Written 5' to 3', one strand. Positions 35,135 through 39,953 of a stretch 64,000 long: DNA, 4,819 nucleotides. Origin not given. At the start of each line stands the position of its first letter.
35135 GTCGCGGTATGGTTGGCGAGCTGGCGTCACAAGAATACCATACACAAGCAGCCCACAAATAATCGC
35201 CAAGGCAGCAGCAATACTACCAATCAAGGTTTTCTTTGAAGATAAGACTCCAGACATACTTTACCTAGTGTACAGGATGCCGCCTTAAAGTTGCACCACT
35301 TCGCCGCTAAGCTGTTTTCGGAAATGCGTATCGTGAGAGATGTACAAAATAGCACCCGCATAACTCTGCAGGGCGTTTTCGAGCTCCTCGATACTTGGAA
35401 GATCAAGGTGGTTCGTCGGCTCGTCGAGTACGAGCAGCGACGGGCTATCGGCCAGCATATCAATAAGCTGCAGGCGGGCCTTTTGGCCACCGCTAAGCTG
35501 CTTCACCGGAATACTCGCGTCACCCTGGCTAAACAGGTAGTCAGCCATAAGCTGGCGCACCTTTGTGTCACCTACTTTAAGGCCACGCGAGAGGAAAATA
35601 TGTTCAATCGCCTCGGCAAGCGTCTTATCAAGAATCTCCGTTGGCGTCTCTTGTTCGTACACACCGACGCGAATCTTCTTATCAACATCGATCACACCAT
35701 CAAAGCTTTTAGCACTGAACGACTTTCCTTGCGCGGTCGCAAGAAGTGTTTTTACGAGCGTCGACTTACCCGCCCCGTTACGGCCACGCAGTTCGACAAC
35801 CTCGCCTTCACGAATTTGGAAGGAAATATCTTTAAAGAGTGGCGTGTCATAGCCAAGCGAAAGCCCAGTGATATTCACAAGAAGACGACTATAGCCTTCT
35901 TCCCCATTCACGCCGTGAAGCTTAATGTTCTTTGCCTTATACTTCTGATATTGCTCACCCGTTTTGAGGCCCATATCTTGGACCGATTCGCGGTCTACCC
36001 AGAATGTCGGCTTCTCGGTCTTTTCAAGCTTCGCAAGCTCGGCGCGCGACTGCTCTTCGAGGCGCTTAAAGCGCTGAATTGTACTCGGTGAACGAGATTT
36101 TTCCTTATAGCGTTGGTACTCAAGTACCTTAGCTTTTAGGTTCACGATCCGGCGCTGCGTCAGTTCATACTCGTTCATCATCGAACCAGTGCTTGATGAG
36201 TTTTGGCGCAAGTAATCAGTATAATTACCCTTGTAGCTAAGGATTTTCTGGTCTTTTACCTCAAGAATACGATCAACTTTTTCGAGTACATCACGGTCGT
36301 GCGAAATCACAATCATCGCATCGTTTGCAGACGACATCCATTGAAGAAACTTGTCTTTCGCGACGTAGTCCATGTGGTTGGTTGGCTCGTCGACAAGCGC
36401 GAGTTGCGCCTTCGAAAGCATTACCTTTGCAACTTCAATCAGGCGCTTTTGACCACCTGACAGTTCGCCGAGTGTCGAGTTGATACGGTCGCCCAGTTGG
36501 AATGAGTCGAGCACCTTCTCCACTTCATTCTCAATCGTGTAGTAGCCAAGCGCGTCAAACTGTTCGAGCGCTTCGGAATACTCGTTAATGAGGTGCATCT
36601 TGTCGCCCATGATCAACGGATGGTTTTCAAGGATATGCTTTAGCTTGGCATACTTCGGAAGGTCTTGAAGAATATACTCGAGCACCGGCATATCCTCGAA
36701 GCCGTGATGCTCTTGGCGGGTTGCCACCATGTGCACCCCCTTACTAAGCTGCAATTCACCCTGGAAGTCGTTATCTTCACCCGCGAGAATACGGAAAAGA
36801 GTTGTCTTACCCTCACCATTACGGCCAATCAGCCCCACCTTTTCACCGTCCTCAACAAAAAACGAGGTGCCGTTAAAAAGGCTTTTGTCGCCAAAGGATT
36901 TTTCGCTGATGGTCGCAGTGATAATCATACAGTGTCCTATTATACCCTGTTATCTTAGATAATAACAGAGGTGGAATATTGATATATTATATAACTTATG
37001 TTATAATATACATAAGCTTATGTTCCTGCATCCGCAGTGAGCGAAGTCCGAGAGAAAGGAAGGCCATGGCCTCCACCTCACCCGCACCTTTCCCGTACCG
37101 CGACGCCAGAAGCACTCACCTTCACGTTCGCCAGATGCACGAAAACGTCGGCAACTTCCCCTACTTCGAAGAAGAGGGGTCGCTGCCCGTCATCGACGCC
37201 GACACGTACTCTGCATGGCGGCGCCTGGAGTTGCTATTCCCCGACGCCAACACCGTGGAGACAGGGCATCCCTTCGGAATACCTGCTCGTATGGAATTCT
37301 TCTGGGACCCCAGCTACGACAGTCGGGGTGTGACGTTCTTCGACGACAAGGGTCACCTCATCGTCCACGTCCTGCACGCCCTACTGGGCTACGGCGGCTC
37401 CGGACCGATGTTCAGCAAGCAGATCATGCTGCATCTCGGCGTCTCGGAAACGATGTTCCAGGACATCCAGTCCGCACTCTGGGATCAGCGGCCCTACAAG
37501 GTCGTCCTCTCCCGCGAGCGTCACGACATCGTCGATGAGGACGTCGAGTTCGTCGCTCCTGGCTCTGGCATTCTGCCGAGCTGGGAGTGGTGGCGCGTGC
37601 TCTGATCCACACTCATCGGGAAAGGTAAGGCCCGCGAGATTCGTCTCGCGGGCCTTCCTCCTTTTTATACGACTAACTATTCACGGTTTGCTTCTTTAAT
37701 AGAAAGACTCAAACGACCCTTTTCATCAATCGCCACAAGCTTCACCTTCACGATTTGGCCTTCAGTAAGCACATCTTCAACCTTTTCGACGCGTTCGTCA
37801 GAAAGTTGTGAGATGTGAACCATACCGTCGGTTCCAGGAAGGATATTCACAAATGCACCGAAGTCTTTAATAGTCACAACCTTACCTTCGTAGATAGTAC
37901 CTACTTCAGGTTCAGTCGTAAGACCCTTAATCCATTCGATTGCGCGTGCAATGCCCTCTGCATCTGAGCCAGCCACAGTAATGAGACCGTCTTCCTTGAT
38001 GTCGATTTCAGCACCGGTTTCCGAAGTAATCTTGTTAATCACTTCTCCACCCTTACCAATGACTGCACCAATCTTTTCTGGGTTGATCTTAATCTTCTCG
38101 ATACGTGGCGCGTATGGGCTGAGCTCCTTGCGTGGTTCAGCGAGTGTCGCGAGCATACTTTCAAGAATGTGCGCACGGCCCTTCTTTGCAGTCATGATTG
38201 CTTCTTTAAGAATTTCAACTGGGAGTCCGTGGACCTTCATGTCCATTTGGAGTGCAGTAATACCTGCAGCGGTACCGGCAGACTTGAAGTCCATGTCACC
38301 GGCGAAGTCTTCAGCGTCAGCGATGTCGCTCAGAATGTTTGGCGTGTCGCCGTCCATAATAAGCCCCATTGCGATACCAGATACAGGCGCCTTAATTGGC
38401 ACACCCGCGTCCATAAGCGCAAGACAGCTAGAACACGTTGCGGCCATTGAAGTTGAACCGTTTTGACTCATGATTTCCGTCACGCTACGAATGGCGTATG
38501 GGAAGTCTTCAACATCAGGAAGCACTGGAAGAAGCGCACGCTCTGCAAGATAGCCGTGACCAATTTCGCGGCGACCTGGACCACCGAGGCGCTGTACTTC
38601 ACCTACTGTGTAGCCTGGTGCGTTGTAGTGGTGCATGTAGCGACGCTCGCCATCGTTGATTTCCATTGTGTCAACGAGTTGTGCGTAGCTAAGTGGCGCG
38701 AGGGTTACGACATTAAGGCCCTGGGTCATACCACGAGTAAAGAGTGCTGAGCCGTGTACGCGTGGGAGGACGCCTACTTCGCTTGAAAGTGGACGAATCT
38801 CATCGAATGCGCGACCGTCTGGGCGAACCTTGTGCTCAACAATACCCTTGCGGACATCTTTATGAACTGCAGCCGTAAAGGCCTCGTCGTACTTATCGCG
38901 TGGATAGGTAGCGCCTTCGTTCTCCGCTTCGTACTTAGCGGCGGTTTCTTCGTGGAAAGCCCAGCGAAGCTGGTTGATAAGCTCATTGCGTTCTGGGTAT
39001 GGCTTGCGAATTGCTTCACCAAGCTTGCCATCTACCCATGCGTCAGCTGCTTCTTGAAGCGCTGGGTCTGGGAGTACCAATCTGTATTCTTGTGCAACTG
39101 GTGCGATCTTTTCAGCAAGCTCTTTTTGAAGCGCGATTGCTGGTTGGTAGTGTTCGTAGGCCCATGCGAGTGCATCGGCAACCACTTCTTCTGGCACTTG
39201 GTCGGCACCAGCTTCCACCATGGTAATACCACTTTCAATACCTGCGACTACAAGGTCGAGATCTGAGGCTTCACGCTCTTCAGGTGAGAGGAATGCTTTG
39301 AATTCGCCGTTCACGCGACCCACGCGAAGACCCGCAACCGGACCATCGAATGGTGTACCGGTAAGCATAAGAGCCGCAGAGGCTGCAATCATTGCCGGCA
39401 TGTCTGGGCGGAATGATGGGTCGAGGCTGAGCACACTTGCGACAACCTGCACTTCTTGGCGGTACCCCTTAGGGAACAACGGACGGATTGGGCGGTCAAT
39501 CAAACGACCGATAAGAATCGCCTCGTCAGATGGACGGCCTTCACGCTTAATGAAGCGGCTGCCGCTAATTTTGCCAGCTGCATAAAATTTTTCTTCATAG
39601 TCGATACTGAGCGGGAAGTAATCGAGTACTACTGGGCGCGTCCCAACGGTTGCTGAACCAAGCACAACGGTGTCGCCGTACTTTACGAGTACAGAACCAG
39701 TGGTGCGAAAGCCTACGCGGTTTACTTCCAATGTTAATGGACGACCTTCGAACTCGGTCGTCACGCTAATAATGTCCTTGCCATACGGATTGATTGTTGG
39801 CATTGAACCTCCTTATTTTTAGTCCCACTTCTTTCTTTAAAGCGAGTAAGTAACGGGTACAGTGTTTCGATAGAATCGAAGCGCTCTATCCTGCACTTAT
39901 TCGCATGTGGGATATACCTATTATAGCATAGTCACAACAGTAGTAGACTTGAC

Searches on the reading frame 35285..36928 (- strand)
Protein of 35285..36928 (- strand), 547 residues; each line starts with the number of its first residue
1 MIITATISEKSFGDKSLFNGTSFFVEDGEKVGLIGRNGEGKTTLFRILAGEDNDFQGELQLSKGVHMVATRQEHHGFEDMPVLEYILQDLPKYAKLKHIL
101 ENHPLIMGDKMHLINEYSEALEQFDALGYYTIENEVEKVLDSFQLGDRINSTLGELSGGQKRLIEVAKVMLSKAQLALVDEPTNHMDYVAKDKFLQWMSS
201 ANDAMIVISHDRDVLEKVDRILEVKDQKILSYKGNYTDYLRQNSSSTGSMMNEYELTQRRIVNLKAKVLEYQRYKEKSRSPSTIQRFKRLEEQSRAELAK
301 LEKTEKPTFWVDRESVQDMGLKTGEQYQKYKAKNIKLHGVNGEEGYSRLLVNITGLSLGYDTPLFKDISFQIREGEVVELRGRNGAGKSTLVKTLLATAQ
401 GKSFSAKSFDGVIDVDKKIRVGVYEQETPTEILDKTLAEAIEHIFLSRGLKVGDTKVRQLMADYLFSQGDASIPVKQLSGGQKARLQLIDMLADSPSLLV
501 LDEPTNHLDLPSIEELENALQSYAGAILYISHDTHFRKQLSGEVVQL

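Call 11: search_protein_families(library=pfam, proteins=[window:35285-36928:-], max_evalue=0.001)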
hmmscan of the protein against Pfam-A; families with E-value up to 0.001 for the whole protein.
window:35285-36928:- (547 aa): 13 families
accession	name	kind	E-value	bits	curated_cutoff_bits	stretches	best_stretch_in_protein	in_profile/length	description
PF00005.33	ABC_tran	-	1.8e-45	155.4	25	2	19-184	2-137/137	ABC transporter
PF13304.12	AAA_21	-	3.2e-18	67.3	27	1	435-533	183-299/304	AAA domain, putative AbiEii toxin, Type IV TA system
PF02463.25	SMC_N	-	2e-11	44.2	40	2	377-535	26-200/220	RecF/RecN/SMC N terminal domain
PF12848.13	ABC_tran_Xtn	-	2.5e-06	27.9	25.9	1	222-296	1-76/85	ABC transporter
PF13555.12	AAA_29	-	4.1e-06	26.9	27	0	366-400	13-50/61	P-loop containing region of AAA domain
PF01926.29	MMR_HSR1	-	7.7e-05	23.2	21.9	0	30-53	1-24/113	50S ribosome-binding GTPase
PF20720.3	nSTAND3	-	0.0001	22.5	27.2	0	361-418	3-60/155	Novel STAND NTPase 3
PF13481.12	AAA_25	-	0.00011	22.4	27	1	372-461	30-118/195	AAA domain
PF02367.23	TsaE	-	0.00012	22.5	26.6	0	367-401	13-47/128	Threonylcarbamoyl adenosine biosynthesis protein TsaE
PF13401.12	AAA_22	-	0.00016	22.4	27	0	379-517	9-105/130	AAA domain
PF00931.28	NB-ARC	-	0.00019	21.2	23.5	0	374-502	17-107/248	NB-ARC domain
PF05729.18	NACHT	-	0.00031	21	26.7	0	377-406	2-31/167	NACHT domain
PF03193.22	RsgA_GTPase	-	0.00057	20.2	30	0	368-400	100-131/174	RsgA GTPase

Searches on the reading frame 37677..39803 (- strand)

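Call 11: search_protein_families(library=pfam, proteins=[window:37677-39803:-], max_evalue=0.001)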
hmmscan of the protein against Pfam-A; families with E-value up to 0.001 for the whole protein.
window:37677-39803:- (708 aa): 8 families
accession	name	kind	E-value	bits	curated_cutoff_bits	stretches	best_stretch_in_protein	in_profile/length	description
PF01138.27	RNase_PH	-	1.7e-48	164.8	25.5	2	19-151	1-130/130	3' exoribonuclease family, domain 1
PF00575.29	S1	-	1e-19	71.1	22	1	631-703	1-74/74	S1 RNA binding domain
PF03725.20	RNase_PH_C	-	6.2e-14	52.1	20.8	1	154-217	1-66/67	3' exoribonuclease family, domain 2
PF00013.35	KH_1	-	2e-13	50.3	21.5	1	569-626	2-65/66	KH domain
PF03726.19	PNPase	-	0.00018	22.4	24.6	1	271-331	25-80/81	Polyribonucleotide nucleotidyltransferase, RNA binding domain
PF07650.23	KH_2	-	0.00036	20.7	22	0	570-608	28-66/78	KH domain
PF23459.1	S1_RRP5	-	0.00051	21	27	0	637-694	6-63/72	RRP5 S1 domain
PF24685.1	OB_RRP5_4th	-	0.00082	19.8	31.5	0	632-692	6-71/92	RRP5 OB-fold domain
